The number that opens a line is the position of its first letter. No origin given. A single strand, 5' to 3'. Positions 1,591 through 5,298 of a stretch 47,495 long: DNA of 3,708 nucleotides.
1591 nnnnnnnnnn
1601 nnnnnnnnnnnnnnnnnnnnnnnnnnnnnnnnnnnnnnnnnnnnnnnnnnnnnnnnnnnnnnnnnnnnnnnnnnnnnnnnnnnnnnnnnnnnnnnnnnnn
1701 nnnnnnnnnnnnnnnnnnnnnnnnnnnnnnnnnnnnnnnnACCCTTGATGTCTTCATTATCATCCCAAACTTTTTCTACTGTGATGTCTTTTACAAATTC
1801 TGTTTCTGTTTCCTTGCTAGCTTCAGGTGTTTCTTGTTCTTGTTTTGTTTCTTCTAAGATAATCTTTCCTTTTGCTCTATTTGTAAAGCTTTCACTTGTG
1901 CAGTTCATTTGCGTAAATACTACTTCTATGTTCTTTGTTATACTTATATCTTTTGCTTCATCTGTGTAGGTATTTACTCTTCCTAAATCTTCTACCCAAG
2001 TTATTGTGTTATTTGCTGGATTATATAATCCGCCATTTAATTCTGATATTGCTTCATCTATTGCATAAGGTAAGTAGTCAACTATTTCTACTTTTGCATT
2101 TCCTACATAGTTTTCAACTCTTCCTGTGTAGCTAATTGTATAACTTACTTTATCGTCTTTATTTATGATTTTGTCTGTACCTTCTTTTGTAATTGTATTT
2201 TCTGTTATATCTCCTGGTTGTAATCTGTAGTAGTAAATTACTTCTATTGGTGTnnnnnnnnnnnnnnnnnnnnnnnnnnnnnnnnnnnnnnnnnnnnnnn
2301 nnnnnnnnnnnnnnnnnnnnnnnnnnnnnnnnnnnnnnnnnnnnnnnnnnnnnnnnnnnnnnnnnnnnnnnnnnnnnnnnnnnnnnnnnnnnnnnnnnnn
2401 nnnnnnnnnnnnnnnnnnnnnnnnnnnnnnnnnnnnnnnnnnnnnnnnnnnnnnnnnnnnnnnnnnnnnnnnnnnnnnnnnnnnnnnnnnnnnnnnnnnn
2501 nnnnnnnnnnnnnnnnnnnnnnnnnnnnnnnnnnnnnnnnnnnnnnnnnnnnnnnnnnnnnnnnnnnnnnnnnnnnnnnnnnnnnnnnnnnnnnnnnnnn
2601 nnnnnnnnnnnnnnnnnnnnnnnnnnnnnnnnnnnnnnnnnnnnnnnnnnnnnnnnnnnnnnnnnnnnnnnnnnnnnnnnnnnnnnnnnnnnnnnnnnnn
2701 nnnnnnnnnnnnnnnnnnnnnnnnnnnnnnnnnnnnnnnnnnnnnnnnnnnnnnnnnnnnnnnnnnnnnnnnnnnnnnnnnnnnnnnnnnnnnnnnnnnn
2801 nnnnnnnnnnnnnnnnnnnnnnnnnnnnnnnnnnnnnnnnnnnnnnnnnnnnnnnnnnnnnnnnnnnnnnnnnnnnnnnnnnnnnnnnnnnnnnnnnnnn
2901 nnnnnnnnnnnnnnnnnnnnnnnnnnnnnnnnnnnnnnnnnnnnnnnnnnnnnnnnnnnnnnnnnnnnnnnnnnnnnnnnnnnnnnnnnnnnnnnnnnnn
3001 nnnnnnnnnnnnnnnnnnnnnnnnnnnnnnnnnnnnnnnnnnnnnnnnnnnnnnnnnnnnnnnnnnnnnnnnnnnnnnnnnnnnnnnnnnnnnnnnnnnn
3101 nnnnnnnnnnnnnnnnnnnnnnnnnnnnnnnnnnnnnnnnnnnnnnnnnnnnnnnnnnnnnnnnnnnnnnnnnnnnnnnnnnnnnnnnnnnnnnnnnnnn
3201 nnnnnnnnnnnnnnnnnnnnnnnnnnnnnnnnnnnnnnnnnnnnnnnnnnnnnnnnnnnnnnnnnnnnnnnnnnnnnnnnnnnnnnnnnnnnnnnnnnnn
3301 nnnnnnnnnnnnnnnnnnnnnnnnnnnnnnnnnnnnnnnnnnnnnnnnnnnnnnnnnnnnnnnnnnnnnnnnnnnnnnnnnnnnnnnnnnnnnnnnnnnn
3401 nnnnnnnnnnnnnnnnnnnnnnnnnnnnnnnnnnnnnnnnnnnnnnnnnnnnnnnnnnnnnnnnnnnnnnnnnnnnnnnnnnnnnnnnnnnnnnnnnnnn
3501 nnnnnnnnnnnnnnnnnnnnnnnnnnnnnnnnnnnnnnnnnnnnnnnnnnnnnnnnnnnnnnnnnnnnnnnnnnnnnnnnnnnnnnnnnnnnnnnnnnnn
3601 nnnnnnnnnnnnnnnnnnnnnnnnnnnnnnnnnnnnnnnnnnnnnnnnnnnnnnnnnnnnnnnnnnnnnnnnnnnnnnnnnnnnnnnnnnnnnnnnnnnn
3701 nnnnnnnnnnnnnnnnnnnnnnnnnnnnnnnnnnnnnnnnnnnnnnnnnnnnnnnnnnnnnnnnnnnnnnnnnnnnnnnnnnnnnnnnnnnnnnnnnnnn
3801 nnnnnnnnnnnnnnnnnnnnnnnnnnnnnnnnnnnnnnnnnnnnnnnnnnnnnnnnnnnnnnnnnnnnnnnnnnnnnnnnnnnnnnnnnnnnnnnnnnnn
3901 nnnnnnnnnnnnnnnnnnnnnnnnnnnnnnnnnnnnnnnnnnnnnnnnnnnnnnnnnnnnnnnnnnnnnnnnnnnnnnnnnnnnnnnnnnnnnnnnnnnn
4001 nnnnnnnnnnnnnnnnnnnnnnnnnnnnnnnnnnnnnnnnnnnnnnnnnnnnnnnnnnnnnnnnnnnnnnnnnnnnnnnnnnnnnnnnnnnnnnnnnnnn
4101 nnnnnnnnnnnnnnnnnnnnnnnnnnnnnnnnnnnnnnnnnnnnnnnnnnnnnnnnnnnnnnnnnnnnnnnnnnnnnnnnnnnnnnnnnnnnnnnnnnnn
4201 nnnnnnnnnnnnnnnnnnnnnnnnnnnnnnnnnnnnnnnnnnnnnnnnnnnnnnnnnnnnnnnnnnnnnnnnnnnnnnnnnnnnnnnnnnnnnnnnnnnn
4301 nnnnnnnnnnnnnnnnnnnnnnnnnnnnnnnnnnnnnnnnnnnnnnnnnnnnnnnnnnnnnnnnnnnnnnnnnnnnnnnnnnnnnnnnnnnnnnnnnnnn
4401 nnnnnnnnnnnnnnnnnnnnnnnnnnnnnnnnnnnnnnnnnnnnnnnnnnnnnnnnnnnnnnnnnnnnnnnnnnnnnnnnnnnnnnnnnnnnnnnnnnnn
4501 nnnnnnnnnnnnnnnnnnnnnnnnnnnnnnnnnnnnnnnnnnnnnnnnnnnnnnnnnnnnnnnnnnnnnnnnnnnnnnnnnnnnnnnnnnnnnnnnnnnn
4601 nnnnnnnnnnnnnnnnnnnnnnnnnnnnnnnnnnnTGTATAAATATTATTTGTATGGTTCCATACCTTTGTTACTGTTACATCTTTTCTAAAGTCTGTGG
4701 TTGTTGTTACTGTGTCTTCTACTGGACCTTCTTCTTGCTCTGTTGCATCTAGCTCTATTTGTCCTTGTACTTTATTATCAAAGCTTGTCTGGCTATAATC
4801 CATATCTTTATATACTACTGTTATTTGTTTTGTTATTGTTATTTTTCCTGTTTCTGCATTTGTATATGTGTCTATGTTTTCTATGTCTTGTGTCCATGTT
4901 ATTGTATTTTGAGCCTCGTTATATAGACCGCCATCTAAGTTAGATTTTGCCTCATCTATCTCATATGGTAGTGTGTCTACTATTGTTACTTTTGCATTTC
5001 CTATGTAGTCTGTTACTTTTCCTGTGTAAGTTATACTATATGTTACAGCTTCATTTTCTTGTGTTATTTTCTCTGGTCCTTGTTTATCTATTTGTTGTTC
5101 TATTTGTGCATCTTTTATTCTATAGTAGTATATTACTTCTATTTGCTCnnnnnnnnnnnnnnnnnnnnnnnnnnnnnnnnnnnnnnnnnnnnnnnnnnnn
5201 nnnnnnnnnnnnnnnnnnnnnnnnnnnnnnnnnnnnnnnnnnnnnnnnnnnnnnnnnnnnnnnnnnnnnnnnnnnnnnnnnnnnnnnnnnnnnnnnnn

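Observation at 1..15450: A >5,150-codon giant adhesin-like gene fills one third of the window and is invisible in the ORF track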

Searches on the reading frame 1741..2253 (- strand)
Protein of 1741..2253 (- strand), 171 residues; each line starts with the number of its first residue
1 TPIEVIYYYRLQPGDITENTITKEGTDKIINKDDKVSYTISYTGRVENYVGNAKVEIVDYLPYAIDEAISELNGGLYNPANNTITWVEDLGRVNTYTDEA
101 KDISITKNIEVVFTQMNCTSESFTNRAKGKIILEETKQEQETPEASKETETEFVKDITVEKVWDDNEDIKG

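Call 30: search_protein_families(library=pfam, proteins=[window:1741-2253:-], max_evalue=1)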
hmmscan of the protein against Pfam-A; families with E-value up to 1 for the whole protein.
window:1741-2253:- (171 aa): 1 family
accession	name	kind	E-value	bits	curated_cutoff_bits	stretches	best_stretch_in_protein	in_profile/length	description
PF22508.2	InlJ_IG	-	0.017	15.7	26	1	69-102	34-69/81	Internalin J, Immunoglobulin-like domain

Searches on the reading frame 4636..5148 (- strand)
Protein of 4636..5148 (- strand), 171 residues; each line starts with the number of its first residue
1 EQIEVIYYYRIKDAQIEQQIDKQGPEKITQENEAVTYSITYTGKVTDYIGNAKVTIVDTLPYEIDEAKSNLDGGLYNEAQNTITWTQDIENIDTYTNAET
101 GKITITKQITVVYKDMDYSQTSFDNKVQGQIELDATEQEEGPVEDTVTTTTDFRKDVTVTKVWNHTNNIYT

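Call 30: search_protein_families(library=pfam, proteins=[window:4636-5148:-], max_evalue=1)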
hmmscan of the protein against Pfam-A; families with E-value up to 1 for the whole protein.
window:4636-5148:- (171 aa): 3 families
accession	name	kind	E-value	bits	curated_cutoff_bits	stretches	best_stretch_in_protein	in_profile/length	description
PF17010.10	DUF5092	-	0.0089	16.5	27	1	2-53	78-127/145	Domain of unknown function (DUF5092)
PF04398.17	DUF538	-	0.16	12.9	25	0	91-135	18-65/112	Protein of unknown function, DUF538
PF22508.2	InlJ_IG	-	0.2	12.3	26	1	72-104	38-74/81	Internalin J, Immunoglobulin-like domain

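Call 49: search_solved_structures(query=A3, max_evalue=1)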
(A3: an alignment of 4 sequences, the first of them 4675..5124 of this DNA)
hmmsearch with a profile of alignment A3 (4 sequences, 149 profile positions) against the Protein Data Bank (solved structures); distinct sequences matched with E-value up to 1: 1.
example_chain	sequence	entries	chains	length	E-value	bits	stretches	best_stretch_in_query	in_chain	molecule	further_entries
3bz5_A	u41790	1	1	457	0.023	18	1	64-79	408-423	Internalin-J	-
